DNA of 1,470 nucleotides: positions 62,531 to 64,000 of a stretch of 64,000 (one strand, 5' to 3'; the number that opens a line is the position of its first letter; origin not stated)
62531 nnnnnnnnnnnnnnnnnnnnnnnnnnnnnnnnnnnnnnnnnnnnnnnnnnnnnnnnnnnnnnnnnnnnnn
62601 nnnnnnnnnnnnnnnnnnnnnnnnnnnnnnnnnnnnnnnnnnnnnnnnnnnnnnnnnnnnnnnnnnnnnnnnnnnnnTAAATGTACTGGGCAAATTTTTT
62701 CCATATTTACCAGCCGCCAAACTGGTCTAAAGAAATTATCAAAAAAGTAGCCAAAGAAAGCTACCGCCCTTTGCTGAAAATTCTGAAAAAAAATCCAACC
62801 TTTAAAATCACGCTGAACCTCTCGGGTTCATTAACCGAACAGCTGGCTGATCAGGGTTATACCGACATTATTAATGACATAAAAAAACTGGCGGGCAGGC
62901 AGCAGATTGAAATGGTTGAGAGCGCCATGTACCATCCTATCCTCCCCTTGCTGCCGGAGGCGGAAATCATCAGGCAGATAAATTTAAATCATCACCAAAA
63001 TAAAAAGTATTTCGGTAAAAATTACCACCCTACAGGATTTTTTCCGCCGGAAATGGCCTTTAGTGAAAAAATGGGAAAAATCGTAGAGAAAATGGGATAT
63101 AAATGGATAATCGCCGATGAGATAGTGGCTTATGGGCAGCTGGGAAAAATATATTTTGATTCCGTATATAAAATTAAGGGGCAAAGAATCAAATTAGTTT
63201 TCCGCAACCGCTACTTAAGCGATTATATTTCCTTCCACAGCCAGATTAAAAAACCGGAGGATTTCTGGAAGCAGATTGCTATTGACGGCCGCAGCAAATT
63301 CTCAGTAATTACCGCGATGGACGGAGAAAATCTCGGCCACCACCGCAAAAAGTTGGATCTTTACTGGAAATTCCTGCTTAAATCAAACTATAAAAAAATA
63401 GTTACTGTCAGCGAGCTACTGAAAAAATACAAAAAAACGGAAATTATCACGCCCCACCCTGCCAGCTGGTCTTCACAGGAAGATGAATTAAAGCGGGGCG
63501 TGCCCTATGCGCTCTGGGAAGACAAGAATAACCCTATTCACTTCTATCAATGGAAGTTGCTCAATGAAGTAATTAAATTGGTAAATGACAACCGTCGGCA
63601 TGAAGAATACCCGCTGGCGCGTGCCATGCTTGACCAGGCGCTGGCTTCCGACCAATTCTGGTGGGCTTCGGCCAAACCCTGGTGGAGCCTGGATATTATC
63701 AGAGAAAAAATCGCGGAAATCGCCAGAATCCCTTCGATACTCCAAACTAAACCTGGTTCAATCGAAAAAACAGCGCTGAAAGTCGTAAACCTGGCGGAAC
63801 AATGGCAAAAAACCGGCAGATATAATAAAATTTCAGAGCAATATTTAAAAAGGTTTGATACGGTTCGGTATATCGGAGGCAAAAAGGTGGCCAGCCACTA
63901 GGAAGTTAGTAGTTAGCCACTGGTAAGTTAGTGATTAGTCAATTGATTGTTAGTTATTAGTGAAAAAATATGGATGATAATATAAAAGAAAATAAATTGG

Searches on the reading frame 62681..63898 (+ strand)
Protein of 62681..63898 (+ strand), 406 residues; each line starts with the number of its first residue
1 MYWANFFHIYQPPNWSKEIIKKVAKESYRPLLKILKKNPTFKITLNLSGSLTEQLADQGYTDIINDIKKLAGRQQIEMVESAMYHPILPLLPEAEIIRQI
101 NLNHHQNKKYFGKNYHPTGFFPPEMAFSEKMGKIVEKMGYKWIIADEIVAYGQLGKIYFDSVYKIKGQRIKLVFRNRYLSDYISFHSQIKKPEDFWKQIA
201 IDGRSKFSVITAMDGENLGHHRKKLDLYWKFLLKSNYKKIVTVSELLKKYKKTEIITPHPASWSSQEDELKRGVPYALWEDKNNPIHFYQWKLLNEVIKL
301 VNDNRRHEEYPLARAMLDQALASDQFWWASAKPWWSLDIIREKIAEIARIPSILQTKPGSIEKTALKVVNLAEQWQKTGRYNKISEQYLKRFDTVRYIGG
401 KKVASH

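Call 12: search_protein_families(library=pfam, proteins=[window:62681-63898:+], max_evalue=0.001)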
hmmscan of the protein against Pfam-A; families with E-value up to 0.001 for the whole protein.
window:62681-63898:+ (406 aa): 2 families
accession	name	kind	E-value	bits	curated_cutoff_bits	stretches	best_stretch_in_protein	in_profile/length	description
PF03065.20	Glyco_hydro_57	-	6.3e-46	157.4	21.2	1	10-256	30-288/291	Glycosyl hydrolase family 57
PF01522.26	Polysacc_deac_1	-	0.00032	21.1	23.1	1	25-141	18-122/124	Polysaccharide deacetylase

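Call 79: find_encoding_contigs(protein=window:62681-63898:+, flank=10000, max_places=1)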
Protein window:62681-63898:+ (406 aa): 4 contigs read that carry it; 1 place shown.
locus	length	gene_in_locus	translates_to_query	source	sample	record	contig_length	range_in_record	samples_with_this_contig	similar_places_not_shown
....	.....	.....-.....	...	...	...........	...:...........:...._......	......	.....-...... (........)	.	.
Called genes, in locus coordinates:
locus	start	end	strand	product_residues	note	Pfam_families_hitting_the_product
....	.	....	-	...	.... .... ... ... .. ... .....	-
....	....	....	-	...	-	-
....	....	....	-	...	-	-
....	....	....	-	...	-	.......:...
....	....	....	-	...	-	-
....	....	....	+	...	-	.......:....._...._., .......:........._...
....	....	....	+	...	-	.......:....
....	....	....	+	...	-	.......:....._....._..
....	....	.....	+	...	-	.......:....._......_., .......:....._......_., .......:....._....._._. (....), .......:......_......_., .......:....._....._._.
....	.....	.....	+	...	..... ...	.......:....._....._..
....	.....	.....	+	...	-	-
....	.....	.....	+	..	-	-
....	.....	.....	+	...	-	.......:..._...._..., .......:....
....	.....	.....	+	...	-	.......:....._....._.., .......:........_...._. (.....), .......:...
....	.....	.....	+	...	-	-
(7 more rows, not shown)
